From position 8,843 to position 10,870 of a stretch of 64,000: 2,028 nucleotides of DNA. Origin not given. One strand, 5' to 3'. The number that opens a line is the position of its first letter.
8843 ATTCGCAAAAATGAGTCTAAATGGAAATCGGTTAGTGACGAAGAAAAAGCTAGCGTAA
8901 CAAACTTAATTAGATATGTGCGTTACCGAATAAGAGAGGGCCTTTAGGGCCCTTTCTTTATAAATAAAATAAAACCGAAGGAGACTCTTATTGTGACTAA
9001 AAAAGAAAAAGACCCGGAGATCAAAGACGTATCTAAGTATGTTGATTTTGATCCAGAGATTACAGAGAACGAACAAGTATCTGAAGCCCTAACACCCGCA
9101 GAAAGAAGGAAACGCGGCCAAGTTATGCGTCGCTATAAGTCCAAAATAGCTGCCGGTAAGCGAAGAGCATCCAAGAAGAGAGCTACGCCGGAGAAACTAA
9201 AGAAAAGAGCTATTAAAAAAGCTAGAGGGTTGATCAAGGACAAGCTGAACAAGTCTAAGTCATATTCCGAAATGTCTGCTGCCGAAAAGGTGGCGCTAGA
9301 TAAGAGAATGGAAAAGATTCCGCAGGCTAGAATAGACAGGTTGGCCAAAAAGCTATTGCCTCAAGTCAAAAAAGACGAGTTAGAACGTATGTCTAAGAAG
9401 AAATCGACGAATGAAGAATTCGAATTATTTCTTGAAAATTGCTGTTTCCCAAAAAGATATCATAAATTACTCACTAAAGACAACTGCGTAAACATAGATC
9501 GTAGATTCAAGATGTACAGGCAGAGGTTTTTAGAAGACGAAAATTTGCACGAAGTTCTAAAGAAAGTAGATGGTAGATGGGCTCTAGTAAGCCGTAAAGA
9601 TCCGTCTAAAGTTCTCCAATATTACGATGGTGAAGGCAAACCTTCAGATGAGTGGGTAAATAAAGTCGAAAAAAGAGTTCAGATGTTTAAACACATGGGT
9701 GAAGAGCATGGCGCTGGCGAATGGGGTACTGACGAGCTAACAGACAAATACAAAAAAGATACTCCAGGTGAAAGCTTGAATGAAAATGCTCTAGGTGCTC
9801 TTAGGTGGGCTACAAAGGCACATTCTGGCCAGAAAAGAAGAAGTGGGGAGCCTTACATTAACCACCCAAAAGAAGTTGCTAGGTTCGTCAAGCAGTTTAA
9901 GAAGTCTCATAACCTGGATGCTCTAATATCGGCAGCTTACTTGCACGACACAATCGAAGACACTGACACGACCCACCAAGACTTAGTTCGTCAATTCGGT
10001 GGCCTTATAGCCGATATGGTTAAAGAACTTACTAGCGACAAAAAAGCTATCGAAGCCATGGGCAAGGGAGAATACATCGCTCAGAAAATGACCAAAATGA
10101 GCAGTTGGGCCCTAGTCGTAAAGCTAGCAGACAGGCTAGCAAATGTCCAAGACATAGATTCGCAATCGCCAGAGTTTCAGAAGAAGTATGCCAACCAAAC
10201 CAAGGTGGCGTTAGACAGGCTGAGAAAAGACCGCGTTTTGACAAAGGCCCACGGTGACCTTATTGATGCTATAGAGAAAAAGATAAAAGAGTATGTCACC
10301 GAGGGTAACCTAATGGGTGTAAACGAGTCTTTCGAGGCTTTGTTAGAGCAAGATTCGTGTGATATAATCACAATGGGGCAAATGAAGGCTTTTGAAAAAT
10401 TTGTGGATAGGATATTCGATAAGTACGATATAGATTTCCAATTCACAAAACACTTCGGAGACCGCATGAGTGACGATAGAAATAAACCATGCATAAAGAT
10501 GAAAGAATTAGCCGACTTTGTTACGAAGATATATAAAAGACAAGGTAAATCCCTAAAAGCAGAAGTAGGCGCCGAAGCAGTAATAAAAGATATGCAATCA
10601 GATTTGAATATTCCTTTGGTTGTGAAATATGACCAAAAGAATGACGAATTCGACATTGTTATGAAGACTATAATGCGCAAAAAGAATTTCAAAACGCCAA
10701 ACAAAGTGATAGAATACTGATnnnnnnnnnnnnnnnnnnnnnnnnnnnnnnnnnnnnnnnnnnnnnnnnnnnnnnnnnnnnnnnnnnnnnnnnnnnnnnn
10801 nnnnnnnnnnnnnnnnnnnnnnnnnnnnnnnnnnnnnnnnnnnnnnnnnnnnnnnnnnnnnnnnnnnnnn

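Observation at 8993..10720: RelA/SpoT-type HD hydrolase domain in a 575-aa phage protein with a highly basic N-terminus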

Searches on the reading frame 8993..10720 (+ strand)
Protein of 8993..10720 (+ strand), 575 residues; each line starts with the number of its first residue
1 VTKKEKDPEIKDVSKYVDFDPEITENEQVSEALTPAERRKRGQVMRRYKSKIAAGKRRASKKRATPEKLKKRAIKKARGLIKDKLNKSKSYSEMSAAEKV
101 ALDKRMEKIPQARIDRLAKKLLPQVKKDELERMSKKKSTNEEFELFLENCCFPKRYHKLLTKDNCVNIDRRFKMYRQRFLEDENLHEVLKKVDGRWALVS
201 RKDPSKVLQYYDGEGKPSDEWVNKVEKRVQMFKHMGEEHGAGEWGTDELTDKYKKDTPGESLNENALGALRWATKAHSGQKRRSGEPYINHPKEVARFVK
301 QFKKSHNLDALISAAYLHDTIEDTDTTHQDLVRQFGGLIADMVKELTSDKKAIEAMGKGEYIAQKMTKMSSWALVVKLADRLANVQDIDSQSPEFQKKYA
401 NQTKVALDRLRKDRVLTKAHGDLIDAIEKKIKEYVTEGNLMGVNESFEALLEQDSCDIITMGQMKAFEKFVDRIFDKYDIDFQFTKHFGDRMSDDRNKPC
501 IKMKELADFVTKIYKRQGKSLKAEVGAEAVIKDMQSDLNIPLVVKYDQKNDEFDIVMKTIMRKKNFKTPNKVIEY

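Call 3: search_protein_families(library=pfam, proteins=[window:8993-10720:+], max_evalue=1)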
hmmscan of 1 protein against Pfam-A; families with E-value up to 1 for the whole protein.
window:8993-10720:+ (575 aa): 2 families
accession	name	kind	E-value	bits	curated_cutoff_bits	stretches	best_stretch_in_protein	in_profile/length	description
PF13328.12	HD_4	-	7.7e-17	61.9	27.2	1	269-403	1-142/156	HD domain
PF01966.28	HD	-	2.7e-06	28.1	22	1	288-384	1-115/116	HD domain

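Call 4: search_protein_families(library=phrogs, proteins=[window:8993-10720:+], max_evalue=0.01)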
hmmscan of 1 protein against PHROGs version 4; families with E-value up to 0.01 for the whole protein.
window:8993-10720:+ (575 aa): 5 families
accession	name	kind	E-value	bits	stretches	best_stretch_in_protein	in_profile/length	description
phrog_23027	-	unknown function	8.2e-56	190.9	2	452-573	481-600/602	-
phrog_990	-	other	1.1e-32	114.8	1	253-437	142-331/374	metal-dependent phosphohydrolase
phrog_32047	-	other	5.4e-14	53.1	1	270-348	28-107/301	phosphohydrolase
phrog_15275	-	unknown function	4.2e-11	44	1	265-404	29-168/223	-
phrog_14518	-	unknown function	8.4e-09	36.3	1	459-573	3-121/125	-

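Call 5: search_solved_structures(query=window:8993-10720:+, max_evalue=1, show_alignments=3)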
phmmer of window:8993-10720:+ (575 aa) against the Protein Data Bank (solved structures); distinct sequences matched with E-value up to 1: 22.
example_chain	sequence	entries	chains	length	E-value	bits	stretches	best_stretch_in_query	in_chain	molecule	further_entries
3nr1_A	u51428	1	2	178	1.4e-17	67.3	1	267-398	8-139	HD domain-containing protein 3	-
5vxa_A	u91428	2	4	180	1.3e-16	64.1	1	267-398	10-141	Guanosine-3',5'-bis(diphosphate) 3'-pyrophosphohydrolase MESH1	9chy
6s2t_A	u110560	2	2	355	1.3e-16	64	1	268-404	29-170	(P)ppGpp synthetase I, SpoT/RelA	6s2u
7ohg_A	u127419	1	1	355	1.3e-16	64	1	268-404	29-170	Guanosine-3',5'-bis(Diphosphate) 3'-pyrophosphohydrolase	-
6s2v_A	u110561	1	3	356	1.3e-16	64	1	268-404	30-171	(P)ppGpp synthetase I, SpoT/RelA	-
5xnx_A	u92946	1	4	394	1.4e-15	60.6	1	271-407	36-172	Bifunctional (p)ppGpp synthase/hydrolase RelA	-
8fr8_I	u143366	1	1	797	1.7e-14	57.1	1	270-406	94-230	GTP pyrophosphokinase RelA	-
1vj7_A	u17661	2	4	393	2.2e-14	56.7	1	268-404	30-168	Bifunctional RELA/SPOT | Bifunctional (p)ppGpp synthase/hydrolase RelA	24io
3nqw_A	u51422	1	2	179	4.3e-14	55.7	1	269-394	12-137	CG11900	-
9s6k_B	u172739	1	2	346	4.7e-14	55.6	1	272-404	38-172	GTP pyrophosphokinase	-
7qps_A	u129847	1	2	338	1.2e-13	54.3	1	264-403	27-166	ACT domain protein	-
7qpr_A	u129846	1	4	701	4.6e-13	52.3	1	264-403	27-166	ACT domain protein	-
8acu_A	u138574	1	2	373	5.8e-13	52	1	269-422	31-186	GTP pyrophosphokinase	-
6yxa_A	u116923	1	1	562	1e-12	51.2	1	269-413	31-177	GTP pyrophosphokinase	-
4yf1_A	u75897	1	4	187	4.3e-12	49.1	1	273-388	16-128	Lmo0812 protein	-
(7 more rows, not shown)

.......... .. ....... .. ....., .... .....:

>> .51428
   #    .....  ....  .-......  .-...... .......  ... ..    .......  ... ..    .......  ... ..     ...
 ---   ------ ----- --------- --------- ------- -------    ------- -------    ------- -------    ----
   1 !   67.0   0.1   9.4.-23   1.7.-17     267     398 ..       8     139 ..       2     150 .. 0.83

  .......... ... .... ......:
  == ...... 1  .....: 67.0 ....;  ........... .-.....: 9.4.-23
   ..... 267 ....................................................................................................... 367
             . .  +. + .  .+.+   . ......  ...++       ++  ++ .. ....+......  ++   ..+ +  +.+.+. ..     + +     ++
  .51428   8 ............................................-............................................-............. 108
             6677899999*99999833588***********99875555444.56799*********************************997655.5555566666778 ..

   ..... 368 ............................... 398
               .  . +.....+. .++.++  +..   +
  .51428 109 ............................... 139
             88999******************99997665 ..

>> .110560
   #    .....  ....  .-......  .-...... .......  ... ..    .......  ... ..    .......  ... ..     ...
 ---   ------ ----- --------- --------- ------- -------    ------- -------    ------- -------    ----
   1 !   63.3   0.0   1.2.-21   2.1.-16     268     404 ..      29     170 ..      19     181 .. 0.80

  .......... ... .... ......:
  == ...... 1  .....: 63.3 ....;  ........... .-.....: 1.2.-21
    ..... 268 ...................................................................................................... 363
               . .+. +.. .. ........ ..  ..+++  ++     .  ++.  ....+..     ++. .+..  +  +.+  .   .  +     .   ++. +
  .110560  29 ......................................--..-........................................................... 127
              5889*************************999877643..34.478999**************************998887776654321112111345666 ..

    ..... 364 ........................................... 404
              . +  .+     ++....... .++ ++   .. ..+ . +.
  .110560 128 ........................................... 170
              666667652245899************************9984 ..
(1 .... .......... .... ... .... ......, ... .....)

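Call 6: search_dna_similar(query=window:8993-10720:+, collection=phages, mode=protein, max_rows=40)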
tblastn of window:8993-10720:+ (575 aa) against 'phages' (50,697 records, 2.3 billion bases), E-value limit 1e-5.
Records with a match: 250; places in all: 252; records where one place covers at least 80% of the query: 0.
Best place of each record, by identity: 60-80% 2; <60% 248.
By first word of the organism name: Pseudomonas 75; Erwinia 44; Bacteriophage 19; Serratia 9; Sinorhizobium 8; Dickeya 8; Vibrio 7; Salmonella 7; Listeria 7; Rhizobium 6; and 27 more.
By host as written in the record: - 39; Erwinia amylovora 39; Pseudomonas aeruginosa 26; Pseudomonas aeruginosa PAO1 13; Sinorhizobium meliloti 7; Listeria monocytogenes 7; Dickeya solani MK10 6; Burkholderia cenocepacia 4; and 76 more.
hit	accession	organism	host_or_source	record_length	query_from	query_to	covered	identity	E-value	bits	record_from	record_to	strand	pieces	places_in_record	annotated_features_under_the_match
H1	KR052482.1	Sinorhizobium phage phiN3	Sinorhizobium meliloti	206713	23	573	48%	40.9%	7e-32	209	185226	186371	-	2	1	hypothetical protein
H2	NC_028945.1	Sinorhizobium phage phiN3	Sinorhizobium meliloti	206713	23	573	48%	40.9%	7e-32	209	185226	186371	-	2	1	hypothetical protein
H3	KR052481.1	Sinorhizobium phage phiM19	Sinorhizobium meliloti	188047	27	573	47%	41.5%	8e-32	208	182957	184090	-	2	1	hypothetical protein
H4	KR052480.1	Sinorhizobium phage phiM7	Sinorhizobium meliloti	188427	27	573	47%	41.5%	8e-32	208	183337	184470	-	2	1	hypothetical protein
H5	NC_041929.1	Sinorhizobium phage phiM7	Sinorhizobium meliloti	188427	27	573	47%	41.5%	8e-32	208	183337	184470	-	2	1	hypothetical protein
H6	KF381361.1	Sinorhizobium phage phiM12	Sinorhizobium meliloti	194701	27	573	47%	41.5%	8e-32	208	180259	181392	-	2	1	hypothetical protein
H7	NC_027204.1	Sinorhizobium phage phiM12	Sinorhizobium meliloti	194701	27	573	47%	41.5%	8e-32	208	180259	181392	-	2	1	hypothetical protein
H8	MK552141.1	Burkholderia phage BcepSauron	Burkholderia cenocepacia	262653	267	447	31%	41.8%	3e-27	123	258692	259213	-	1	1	GTP pyrophosphokinase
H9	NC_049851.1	Burkholderia phage BcepSauron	Burkholderia cenocepacia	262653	267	447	31%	41.8%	3e-27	123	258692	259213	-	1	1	metal-dependent phosphohydrolase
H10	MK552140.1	Burkholderia phage BcepSaruman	Burkholderia cenocepacia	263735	267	433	29%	44.0%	6e-28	125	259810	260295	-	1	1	putative guanosine phosphopryohydrolase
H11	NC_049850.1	Burkholderia phage BcepSaruman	Burkholderia cenocepacia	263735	267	433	29%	44.0%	6e-28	125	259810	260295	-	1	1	metal-dependent phosphohydrolase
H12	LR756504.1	uncultured phage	metagenomic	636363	269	433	29%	43.4%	5e-31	135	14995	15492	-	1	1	record has no annotation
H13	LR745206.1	uncultured phage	metagenomic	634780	272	432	28%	41.7%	5e-32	138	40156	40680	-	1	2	record has no annotation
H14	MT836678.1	Bacteriophage sp.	human fecal samples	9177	236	465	40%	27.3%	7e-15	84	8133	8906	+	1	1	record has no annotation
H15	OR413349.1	Vibrio phage pv27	Vibrio parahaemolyticus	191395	269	387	21%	52.1%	2e-27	124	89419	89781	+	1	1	metal-dependent phosphohydrolase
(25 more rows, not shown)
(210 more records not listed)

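Call 8: get_annotated_region(hit=H7, flank=6000)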
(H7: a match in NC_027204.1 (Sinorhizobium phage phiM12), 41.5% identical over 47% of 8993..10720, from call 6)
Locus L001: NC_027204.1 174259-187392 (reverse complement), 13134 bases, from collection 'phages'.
description: Sinorhizobium phage phiM12, complete genome.
organism: Sinorhizobium phage phiM12 (NCBI taxid 1357423)
taxonomy: Viruses; Duplodnaviria; Heunggongvirae; Uroviricota; Caudoviricetes; Emdodecavirus; Emdodecavirus M12
host: Sinorhizobium meliloti; source: -; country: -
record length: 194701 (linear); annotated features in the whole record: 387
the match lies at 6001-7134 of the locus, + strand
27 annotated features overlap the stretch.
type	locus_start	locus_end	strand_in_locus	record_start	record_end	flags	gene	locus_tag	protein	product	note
CDS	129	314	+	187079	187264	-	-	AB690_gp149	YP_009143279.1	hypothetical protein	-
CDS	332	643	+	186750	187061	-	-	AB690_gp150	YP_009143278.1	hypothetical protein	-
CDS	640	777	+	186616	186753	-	-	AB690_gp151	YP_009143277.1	hypothetical protein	-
CDS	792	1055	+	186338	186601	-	-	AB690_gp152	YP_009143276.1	hypothetical protein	-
CDS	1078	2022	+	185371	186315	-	-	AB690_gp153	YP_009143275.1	hypothetical protein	-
CDS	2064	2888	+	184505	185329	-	-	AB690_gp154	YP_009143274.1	hypothetical protein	-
CDS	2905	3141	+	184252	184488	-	-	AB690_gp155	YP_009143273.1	hypothetical protein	-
CDS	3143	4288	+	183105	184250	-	-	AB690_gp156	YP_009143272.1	hypothetical protein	-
CDS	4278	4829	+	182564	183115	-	-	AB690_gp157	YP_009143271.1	virion structural protein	-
CDS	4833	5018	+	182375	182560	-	-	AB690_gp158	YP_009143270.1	hypothetical protein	-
CDS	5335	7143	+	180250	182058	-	-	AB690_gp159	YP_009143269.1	hypothetical protein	-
CDS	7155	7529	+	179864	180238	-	-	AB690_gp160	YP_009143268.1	hypothetical protein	-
CDS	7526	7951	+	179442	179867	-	-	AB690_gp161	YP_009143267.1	hypothetical protein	-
CDS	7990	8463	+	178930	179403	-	-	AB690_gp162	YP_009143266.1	hypothetical protein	-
CDS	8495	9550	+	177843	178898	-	-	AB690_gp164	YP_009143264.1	DNA primase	contains domain 61[PHA02540], DNA primase; gp61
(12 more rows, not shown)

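Call 9: get_annotated_region(hit=H2, flank=3000)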
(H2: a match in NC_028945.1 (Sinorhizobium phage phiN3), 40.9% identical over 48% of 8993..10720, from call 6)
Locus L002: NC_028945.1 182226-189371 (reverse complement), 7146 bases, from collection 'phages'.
description: Sinorhizobium phage phiN3, complete genome.
organism: Sinorhizobium phage phiN3 (NCBI taxid 1647405)
taxonomy: Viruses; Duplodnaviria; Heunggongvirae; Uroviricota; Caudoviricetes; Emdodecavirus; Emdodecavirus N3
host: Sinorhizobium meliloti; source: -; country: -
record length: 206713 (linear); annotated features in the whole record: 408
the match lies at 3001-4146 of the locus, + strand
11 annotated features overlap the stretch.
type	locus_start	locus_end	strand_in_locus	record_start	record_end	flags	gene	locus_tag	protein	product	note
CDS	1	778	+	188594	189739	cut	-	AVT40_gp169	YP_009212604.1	hypothetical protein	gp360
CDS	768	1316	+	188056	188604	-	-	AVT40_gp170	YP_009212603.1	virion structural protein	gp359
CDS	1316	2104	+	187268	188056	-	-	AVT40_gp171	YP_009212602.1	hypothetical protein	gp358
CDS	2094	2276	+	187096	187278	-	-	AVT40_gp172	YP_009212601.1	hypothetical protein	gp357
CDS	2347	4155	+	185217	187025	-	-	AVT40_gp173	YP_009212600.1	hypothetical protein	gp356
CDS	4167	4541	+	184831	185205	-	-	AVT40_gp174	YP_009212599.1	hypothetical protein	gp355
CDS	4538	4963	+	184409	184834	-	-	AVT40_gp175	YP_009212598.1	hypothetical protein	gp354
CDS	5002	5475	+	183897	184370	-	-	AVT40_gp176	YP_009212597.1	hypothetical protein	gp353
CDS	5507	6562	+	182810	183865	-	-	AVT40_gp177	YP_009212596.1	DNA primase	gp352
CDS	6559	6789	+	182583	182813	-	-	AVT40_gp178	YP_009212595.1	hypothetical protein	gp351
CDS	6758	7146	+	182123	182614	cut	-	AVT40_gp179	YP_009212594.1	dihydrofolate reductase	gp350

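Call 11: search_protein_families(library=pfam, proteins=[L001:5335-7143:+], max_evalue=0.01)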
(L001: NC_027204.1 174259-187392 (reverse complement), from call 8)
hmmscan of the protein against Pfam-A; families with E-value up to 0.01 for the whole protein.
L001:5335-7143:+ (602 aa): 0 families
